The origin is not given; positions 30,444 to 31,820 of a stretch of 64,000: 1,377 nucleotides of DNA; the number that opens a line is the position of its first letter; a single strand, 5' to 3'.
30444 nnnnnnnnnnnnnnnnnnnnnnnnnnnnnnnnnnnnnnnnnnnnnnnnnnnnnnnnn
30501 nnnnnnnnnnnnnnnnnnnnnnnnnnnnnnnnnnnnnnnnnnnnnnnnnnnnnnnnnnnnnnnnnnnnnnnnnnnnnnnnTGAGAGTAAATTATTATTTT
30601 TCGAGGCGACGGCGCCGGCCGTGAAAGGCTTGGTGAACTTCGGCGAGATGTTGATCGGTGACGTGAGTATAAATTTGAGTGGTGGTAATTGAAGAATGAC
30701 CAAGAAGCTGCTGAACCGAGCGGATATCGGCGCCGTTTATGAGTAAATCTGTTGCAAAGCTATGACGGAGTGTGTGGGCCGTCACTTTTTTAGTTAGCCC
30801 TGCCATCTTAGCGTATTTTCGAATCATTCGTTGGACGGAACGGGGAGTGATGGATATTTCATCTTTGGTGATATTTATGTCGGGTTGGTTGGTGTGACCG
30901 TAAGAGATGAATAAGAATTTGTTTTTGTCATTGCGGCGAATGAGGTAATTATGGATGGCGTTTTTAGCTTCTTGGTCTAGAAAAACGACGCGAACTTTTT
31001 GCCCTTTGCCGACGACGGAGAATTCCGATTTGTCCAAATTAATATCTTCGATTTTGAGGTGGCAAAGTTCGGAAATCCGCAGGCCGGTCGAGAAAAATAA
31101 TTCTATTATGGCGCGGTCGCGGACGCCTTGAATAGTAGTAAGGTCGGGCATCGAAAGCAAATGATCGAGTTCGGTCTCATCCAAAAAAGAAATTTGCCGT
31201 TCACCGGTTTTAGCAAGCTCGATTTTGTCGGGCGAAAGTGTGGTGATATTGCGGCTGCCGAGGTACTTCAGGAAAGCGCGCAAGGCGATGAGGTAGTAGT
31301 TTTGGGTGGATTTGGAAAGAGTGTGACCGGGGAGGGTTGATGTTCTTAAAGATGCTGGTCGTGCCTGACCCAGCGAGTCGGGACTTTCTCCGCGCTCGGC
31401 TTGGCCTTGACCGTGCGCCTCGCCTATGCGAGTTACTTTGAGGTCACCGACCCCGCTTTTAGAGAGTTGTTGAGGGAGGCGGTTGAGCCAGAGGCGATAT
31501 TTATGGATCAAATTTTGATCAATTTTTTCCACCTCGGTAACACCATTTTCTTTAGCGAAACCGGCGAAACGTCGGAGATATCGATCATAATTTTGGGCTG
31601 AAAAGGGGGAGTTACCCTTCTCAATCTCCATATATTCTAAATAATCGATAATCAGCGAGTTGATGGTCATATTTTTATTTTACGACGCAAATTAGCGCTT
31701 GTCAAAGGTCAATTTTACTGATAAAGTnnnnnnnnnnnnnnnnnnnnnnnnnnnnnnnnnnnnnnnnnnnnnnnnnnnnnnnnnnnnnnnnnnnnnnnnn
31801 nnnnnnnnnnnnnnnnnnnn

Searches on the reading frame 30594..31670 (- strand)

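Call 54: search_protein_families(library=phrogs, proteins=[window:30594-31670:-], max_evalue=0.01)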
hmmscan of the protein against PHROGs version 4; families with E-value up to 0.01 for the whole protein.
window:30594-31670:- (358 aa): 8 families
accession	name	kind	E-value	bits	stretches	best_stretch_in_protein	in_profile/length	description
phrog_1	-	integration and excision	4.5e-51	175.8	1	2-349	165-447/611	integrase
phrog_216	-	integration and excision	1.6e-48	166.3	1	126-352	18-239/301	integrase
phrog_7685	-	integration and excision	1.4e-13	52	1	265-348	153-234/240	integrase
phrog_7269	-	integration and excision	1.2e-11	45.4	1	281-344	15-76/89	integrase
phrog_23271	-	unknown function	1.4e-09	38.8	1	295-346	8-58/67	-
phrog_34557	-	integration and excision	1.3e-07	32.5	1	226-345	58-173/183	integrase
phrog_24633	-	unknown function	0.00017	21.9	1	180-339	89-261/367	-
phrog_35951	-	unknown function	0.0038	18.7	1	288-345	14-70/97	-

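Call 55: search_protein_families(library=ncbifam, proteins=[window:30594-31670:-], max_evalue=0.01)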
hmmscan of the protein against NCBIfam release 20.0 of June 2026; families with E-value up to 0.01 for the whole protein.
window:30594-31670:- (358 aa): 14 families
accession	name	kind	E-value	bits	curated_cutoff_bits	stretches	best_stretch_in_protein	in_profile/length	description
TIGR02224.1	recomb_XerC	equivalog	8.1e-71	238.8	335.15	2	115-354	58-294/295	tyrosine recombinase XerC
TIGR02225.1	recomb_XerD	equivalog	3.7e-70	236.5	329.6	2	117-352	57-289/290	site-specific tyrosine recombinase XerD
NF001399.0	PRK00283.1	subfamily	1.7e-69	234.3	279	2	115-352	65-298/300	tyrosine recombinase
NF040815.2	recomb_XerA_Arch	equivalog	1.6e-64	218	220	1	118-345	56-262/263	site-specific tyrosine recombinase/integron integrase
NF002331.0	PRK01287.1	subfamily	2.5e-51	174.8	371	1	115-355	92-330/365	site-specific tyrosine recombinase XerC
TIGR02249.1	integrase_gron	subfamily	4.2e-39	134.8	265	2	251-346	215-309/315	integron integrase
NF003462.0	PRK05084.1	equivalog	6.2e-34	117.3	267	1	183-344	195-351/360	tyrosine recombinase XerS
NF011946.0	PRK15417.1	equivalog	3.8e-25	88.8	435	2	253-346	232-324/337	integron integrase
NF007370.0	PRK09870.1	subfamily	1.6e-16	60.6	221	1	155-350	5-192/200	tyrosine-type DNA invertase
NF007371.0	PRK09871.1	subfamily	1.8e-13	50.4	222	1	180-343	23-180/198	tyrosine-type DNA invertase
NF040693.1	recomb_GmtY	equivalog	4.8e-11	42.6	340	2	248-343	348-438/441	gamma-mobile-trio recombinase GmtY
NF041502.1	integrase_1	equivalog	1.2e-07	30.8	350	1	264-348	287-371/484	site-specific integrase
NF002685.0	PRK02436.1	equivalog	8.3e-06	25.8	178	1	185-334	114-243/245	site-specific tyrosine recombinase XerD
NF047926.1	integrase_GmtZ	equivalog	0.0017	16.4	600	1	281-346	415-479/784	gamma-mobile-trio integrase GmtZ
